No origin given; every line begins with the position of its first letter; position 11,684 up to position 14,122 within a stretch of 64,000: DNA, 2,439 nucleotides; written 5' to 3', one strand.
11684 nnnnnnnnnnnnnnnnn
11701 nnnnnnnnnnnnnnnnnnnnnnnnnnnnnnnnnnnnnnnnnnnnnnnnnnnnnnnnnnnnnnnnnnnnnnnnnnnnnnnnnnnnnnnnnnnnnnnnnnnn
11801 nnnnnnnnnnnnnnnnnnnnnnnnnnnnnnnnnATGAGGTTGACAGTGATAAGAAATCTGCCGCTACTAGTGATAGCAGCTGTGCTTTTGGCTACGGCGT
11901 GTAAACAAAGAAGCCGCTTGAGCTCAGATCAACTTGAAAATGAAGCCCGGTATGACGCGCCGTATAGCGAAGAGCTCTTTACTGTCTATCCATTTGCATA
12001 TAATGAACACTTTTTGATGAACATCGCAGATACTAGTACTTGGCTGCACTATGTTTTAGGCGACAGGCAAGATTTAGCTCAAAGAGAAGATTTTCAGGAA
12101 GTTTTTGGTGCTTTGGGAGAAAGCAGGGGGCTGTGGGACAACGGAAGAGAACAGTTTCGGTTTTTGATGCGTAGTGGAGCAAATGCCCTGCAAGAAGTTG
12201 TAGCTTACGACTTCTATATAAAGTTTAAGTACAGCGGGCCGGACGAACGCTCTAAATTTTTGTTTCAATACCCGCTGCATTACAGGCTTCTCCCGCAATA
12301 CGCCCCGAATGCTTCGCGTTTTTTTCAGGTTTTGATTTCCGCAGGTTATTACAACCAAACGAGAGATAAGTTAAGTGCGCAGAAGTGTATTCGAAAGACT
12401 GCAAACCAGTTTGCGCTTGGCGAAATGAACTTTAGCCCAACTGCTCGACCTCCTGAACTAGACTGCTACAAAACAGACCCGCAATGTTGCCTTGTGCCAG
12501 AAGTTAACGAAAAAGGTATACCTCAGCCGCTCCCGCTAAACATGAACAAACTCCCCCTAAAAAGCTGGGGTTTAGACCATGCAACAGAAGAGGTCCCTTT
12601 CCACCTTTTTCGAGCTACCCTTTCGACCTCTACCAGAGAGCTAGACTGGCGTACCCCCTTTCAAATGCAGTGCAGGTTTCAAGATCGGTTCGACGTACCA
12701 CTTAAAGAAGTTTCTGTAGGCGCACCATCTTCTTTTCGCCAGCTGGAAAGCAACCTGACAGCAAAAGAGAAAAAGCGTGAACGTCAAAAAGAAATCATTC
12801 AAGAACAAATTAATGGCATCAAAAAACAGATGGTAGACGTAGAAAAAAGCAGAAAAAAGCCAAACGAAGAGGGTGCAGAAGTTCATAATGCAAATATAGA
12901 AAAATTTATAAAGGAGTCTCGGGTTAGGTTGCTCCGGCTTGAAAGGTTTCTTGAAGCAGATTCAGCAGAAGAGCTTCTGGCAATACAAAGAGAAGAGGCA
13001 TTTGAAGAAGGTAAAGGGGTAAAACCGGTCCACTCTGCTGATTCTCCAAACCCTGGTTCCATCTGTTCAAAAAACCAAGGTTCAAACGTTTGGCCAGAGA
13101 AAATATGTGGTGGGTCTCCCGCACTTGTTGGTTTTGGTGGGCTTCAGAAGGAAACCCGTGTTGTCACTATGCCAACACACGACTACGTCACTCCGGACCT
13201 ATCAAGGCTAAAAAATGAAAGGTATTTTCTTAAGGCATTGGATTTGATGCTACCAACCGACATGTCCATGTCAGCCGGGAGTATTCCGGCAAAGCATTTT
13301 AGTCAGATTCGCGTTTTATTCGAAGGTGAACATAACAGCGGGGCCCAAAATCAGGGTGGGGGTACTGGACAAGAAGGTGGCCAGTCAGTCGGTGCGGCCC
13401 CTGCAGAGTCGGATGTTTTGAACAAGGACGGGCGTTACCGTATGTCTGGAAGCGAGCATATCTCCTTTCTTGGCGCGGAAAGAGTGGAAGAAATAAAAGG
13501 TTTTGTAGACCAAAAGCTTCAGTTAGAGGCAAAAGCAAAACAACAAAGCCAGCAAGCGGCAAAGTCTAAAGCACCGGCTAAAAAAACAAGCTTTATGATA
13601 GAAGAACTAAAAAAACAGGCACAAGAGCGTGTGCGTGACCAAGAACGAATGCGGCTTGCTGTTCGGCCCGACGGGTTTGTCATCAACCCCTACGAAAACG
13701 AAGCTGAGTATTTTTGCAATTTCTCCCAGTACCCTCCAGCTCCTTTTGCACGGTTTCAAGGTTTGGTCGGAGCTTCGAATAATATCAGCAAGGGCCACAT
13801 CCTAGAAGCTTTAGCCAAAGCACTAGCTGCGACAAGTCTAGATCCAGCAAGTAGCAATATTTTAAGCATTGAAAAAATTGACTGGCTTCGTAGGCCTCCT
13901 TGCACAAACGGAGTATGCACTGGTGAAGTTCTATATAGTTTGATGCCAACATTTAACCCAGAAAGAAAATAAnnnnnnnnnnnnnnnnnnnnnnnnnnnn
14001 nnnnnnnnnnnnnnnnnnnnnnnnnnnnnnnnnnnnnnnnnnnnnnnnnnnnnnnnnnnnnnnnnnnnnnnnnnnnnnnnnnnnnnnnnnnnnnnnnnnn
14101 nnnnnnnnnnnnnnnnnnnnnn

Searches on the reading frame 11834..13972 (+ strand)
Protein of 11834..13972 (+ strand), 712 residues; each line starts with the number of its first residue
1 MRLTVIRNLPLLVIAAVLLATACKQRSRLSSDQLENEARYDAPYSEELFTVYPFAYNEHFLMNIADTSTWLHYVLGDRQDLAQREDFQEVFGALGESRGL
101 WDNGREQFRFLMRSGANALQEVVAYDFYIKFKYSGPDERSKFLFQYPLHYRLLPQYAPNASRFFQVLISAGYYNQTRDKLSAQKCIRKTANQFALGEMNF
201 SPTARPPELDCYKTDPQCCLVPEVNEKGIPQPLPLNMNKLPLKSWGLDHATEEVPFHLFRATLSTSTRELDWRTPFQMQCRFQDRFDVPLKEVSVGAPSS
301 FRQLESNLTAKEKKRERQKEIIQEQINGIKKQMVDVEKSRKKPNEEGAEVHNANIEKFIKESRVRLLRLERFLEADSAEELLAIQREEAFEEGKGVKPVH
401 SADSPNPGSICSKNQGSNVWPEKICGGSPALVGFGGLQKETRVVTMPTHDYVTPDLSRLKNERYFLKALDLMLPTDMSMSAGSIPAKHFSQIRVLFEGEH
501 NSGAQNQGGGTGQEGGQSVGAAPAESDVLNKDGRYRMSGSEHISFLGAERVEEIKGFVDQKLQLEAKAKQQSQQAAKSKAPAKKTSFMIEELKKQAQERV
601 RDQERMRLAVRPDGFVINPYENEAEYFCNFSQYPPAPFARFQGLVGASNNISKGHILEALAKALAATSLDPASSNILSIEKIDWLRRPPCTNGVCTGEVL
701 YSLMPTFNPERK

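Call 4: search_protein_families(library=pfam, proteins=[window:11834-13972:+], max_evalue=1)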
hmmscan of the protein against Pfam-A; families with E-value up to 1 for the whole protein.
window:11834-13972:+ (712 aa): 2 families
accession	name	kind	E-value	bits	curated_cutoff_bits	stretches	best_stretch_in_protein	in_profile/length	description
PF08681.18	TacA1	-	0.053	13.9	21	1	564-610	6-51/80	Antitoxin TacA 1-like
PF05332.16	Vesi_VP2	-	0.069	13.7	27.7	1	558-625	23-92/113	Vesivirus VP2 protein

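Call 6: search_protein_families(library=ncbifam, proteins=[window:11834-13972:+], max_evalue=0.1)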
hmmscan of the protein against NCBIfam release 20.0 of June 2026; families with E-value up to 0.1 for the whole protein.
window:11834-13972:+ (712 aa): 0 families

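Call 9: list_cluster_members(proteins=[P0001, window:11834-13972:+, window:10059-11837:+, window:18601-19797:+, window:19801-21363:+, window:24877-26175:-])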
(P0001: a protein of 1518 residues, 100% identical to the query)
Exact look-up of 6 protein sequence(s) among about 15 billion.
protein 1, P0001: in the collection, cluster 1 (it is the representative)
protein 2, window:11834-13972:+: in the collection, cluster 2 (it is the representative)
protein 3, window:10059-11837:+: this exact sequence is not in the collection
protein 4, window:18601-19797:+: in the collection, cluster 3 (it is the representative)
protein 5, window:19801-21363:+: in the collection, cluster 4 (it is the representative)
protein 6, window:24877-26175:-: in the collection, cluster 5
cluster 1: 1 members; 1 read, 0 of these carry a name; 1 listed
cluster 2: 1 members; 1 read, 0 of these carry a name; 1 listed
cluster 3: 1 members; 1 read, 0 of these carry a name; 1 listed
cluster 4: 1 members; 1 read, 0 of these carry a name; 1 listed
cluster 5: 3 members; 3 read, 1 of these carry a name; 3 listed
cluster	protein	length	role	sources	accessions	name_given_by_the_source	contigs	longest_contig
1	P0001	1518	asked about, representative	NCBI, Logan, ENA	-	-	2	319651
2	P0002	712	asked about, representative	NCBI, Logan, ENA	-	-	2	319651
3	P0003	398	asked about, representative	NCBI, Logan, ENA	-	-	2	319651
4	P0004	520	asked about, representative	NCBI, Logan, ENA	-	-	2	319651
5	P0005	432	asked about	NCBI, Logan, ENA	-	-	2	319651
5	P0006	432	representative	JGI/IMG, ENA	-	citrate synthase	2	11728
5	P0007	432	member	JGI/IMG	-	-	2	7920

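Call 23: search_protein_families(library=padloc, proteins=[window:11834-13972:+], max_evalue=0.1)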
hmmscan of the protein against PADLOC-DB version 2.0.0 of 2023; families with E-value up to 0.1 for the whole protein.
window:11834-13972:+ (712 aa): 0 families

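Call 82: search_solved_structures(query=window:11834-13969:+, max_evalue=1)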
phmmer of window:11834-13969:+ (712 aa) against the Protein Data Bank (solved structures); distinct sequences matched with E-value up to 1: 0.
